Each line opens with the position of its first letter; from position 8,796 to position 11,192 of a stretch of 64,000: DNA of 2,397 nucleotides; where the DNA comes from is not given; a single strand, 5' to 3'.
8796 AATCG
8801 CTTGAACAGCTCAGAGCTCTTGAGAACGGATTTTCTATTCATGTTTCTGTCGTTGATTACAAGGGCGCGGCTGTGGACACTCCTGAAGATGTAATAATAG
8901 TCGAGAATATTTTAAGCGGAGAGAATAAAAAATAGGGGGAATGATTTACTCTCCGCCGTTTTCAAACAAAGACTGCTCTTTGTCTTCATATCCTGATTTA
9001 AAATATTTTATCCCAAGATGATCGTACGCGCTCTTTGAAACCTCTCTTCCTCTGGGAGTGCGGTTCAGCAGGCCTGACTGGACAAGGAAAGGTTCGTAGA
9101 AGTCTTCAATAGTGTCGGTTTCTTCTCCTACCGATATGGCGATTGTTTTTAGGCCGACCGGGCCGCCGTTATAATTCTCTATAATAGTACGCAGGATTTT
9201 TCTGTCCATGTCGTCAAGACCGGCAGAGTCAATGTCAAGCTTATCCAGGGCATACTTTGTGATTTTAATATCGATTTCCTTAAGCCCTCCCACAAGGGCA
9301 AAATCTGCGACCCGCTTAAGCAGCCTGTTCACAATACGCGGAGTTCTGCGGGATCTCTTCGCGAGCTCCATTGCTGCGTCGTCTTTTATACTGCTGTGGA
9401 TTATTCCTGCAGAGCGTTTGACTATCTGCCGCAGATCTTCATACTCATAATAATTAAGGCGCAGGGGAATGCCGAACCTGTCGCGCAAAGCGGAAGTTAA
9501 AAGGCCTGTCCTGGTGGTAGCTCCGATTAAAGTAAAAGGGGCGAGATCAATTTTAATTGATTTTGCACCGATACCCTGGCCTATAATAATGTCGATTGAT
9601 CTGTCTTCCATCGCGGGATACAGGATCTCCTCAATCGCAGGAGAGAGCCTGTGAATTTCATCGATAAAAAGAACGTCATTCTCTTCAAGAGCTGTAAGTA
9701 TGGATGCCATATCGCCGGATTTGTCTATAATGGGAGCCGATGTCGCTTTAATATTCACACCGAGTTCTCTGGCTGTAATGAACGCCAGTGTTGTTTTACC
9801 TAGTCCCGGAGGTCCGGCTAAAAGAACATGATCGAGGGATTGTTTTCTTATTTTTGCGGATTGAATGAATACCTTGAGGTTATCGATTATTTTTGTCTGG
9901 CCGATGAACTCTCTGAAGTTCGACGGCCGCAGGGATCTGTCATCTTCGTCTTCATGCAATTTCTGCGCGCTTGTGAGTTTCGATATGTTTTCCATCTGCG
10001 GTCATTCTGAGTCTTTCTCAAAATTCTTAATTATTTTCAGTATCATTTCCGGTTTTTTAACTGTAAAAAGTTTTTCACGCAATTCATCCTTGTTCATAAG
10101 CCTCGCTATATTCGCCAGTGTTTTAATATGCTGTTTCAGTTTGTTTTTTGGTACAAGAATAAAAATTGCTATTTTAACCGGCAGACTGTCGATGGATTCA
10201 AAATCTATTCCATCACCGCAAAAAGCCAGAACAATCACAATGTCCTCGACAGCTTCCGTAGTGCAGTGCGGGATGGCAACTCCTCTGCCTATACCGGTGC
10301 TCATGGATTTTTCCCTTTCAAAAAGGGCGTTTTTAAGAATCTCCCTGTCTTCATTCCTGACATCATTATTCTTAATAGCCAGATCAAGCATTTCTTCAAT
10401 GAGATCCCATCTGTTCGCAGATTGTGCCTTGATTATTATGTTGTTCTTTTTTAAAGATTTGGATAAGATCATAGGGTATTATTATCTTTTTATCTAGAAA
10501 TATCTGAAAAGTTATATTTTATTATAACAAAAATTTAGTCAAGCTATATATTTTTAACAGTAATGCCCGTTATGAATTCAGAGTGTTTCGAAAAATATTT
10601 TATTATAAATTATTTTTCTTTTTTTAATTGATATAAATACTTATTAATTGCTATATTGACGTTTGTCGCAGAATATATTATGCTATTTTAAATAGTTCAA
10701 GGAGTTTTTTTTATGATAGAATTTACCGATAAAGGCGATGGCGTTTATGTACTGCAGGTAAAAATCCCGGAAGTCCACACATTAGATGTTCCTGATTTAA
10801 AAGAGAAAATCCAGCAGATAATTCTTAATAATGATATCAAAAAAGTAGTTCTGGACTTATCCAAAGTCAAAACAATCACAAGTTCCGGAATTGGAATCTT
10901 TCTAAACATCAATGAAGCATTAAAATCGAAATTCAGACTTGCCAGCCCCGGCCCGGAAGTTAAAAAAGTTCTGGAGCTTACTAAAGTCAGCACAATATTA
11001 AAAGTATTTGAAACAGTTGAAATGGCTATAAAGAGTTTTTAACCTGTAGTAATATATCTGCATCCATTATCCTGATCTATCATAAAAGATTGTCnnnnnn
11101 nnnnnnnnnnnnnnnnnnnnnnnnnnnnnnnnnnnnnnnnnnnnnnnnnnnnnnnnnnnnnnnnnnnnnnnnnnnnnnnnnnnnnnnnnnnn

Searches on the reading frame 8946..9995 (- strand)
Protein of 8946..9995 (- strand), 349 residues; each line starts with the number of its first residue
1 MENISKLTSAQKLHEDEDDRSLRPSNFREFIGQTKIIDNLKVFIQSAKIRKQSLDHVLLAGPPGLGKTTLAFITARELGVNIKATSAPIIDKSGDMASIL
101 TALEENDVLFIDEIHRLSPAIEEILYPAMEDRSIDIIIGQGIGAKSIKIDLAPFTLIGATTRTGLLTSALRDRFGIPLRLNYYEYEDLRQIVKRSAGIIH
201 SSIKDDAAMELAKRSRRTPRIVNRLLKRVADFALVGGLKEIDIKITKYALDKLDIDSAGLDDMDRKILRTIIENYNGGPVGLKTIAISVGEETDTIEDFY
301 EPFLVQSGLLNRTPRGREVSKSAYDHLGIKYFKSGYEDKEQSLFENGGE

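Call 9: search_protein_families(library=pfam, proteins=[window:8946-9995:-], max_evalue=0.001)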
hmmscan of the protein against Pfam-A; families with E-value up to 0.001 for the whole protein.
window:8946-9995:- (349 aa): 11 families
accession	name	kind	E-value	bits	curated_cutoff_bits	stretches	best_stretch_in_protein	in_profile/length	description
PF05496.18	RuvB_N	-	1e-74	250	27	1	22-180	1-159/159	Holliday junction DNA helicase RuvB P-loop domain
PF17864.7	AAA_lid_4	-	2.7e-25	88.3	27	1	183-256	1-74/74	RuvB AAA lid domain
PF05491.19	RuvB_C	-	6.8e-25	87.3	24.7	1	258-327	2-71/72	RuvB C-terminal winged helix domain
PF00004.35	AAA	-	7.7e-19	68.9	21.2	1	57-179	1-128/131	ATPase family associated with various cellular activities (AAA)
PF07728.20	AAA_5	-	3.2e-10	40.6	22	1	99-174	60-139/139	AAA domain (dynein-related subfamily)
PF06068.19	TIP49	-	3.9e-06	26.7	23.8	1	28-83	24-79/347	TIP49 P-loop domain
PF13173.12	AAA_14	-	6.4e-05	23.4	27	1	57-138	5-95/129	AAA domain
PF13191.12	AAA_16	-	0.00022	22.2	32.6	0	30-71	2-41/167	AAA ATPase domain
PF01078.27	Mg_chelatase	-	0.0003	20.7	20.3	0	54-71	22-39/207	Magnesium chelatase, subunit ChlI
PF07726.17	AAA_3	-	0.00038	20.8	27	0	56-83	1-28/131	ATPase family associated with various cellular activities (AAA)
PF04851.21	ResIII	-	0.00063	20.1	22.5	0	33-78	8-47/164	Type III restriction enzyme, res subunit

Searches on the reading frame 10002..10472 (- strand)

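Call 9: search_protein_families(library=pfam, proteins=[window:10002-10472:-], max_evalue=0.001)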
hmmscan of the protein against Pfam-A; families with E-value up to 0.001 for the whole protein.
window:10002-10472:- (156 aa): 1 family
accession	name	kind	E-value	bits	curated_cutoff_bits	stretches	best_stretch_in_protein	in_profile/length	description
PF00359.27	PTS_EIIA_2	-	6e-32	111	27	1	7-150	3-143/144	Phosphoenolpyruvate-dependent sugar phosphotransferase system, EIIA 2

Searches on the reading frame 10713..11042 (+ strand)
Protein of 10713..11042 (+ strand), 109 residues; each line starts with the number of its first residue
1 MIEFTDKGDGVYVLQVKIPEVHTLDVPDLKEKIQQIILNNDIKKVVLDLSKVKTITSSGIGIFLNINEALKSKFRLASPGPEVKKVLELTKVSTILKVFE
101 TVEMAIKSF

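Call 9: search_protein_families(library=pfam, proteins=[window:10713-11042:+], max_evalue=0.001)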
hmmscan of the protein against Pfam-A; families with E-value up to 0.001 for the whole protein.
window:10713-11042:+ (109 aa): 2 families
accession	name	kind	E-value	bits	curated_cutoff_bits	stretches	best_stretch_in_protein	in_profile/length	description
PF01740.26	STAS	-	5.1e-14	52.4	22.6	1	21-105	19-106/106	STAS domain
PF13466.11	STAS_2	-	4.9e-05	23.9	29.2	1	25-91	11-78/80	STAS domain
